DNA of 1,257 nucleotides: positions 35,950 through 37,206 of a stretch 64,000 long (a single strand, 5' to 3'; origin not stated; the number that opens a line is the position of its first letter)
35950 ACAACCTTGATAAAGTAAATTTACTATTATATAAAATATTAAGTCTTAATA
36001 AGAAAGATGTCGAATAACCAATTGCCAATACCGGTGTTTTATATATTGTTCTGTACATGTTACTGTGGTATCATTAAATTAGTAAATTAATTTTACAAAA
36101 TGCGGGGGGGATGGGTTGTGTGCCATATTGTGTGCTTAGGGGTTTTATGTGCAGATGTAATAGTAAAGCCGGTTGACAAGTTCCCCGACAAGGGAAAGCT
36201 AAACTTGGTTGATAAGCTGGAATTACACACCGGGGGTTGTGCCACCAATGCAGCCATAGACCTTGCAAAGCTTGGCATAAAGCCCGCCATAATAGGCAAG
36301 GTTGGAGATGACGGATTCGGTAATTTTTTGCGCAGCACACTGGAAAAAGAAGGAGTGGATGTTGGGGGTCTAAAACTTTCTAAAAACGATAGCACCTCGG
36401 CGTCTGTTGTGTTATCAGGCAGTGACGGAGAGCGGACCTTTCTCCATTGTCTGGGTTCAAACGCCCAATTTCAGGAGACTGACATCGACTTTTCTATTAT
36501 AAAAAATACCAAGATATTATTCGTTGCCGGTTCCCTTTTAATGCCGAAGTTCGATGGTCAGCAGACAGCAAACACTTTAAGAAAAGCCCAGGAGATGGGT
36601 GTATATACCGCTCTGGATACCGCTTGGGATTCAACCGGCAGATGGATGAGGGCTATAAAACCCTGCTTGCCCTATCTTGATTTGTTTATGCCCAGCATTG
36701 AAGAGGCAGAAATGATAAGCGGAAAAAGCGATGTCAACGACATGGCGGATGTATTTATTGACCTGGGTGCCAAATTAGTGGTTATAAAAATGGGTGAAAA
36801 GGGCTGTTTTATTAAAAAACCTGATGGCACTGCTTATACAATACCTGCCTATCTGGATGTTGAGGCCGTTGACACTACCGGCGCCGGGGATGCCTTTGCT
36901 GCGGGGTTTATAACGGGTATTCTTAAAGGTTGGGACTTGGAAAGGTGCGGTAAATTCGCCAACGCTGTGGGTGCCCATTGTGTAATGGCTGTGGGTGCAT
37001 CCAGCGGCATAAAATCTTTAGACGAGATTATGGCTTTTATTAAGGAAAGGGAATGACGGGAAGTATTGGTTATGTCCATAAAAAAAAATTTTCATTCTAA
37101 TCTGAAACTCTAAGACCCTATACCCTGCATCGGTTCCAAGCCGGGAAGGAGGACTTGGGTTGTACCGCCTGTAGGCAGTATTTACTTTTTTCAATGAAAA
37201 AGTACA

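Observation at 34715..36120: ROK regulator inactivated by a TGG-to-TGA change at the conserved Trp, divergent from a PfkB sugar kinase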

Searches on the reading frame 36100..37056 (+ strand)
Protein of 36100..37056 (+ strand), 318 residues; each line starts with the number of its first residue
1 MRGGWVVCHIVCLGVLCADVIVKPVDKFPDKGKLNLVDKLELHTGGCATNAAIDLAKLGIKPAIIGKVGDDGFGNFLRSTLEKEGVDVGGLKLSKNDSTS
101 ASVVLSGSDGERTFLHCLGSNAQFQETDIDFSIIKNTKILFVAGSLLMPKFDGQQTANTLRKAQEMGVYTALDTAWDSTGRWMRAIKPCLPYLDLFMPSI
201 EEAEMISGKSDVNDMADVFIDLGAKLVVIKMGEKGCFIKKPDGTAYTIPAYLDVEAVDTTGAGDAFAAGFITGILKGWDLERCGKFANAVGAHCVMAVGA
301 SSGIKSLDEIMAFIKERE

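Call 6: search_protein_families(library=pfam, proteins=[window:36100-37056:+])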
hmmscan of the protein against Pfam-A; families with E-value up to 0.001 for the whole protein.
window:36100-37056:+ (318 aa): 2 families
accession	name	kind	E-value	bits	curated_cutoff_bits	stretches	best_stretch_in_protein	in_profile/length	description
PF00294.29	PfkB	-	1.9e-61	208.5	25.8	1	10-303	4-298/302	pfkB family carbohydrate kinase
PF08543.17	Phos_pyr_kin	-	0.00041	20.2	27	1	188-283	115-220/246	Phosphomethylpyrimidine kinase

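Call 10: find_encoding_contigs(protein=window:36100-37056:+, flank=6000, max_places=6)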
Protein window:36100-37056:+ (318 aa): no gene with exactly this product is on record in the collection.

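Call 28: search_protein_families(library=ncbifam, proteins=[window:36118-37053:+], max_evalue=0.00001)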
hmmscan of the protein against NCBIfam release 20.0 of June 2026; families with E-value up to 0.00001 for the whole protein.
window:36118-37053:+ (312 aa): 23 families
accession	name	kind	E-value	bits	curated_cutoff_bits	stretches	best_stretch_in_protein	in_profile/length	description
TIGR04382.1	myo_inos_iolC_N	equivalog_domain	1.1e-51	176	300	1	25-308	20-309/309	5-dehydro-2-deoxygluconokinase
TIGR02152.1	D_ribokin_bact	equivalog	8.9e-43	146.7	299.65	1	4-304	1-296/298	ribokinase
NF053626.1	RibKinHalex1628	equivalog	6.1e-42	144.1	330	1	1-309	1-292/293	ATP-dependent ribose-1-phosphate kinase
NF049991.1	TagKinase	equivalog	2.7e-36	125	420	1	49-310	51-317/321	tagatose kinase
NF008353.0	PRK11142.1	equivalog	2e-34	119.5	341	1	2-311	3-306/307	ribokinase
NF006957.1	PRK09434.1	equivalog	5.2e-33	114.8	450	1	38-298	26-296/302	fructokinase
NF047869.1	myo_kin_aldol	exception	8.8e-32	110.2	600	1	3-309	8-332/586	bifunctional 5-dehydro-2-deoxygluconokinase/5-dehydro-2-deoxyphosphogluconate aldolase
NF041134.1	R1P_kin_Thcocales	equivalog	1.1e-31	110.4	500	1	4-309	3-283/291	ADP-dependent ribose-1-phosphate kinase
NF040938.1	KDG_KDGal_kin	equivalog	1.1e-29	103.6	400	1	25-310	16-305/305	bifunctional 2-dehydro-3-deoxygluconokinase/2-dehydro-3-deoxygalactonokinase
NF007321.0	PRK09813.1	equivalog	7.7e-28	97.7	247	1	37-293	22-259/261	fructoselysine 6-kinase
TIGR03168.1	1-PFK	subfamily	1.8e-26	92.8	216.4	1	24-302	20-296/305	hexose kinase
TIGR03828.1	pfkB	equivalog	8e-26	90.8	292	1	20-302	17-296/305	1-phosphofructokinase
NF041332.1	KDG_KDGal_kin_Halo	equivalog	1.1e-18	67.7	440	1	23-287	17-290/320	bifunctional 2-dehydro-3-deoxygluconokinase/2-dehydro-3-deoxygalactonokinase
NF007068.0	PRK09513.1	equivalog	2.8e-18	66.2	432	1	24-307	24-305/312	1-phosphofructokinase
TIGR02198.1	rfaE_dom_I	equivalog_domain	1.6e-17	63.6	345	1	189-296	193-304/315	D-glycero-beta-D-manno-heptose-7-phosphate kinase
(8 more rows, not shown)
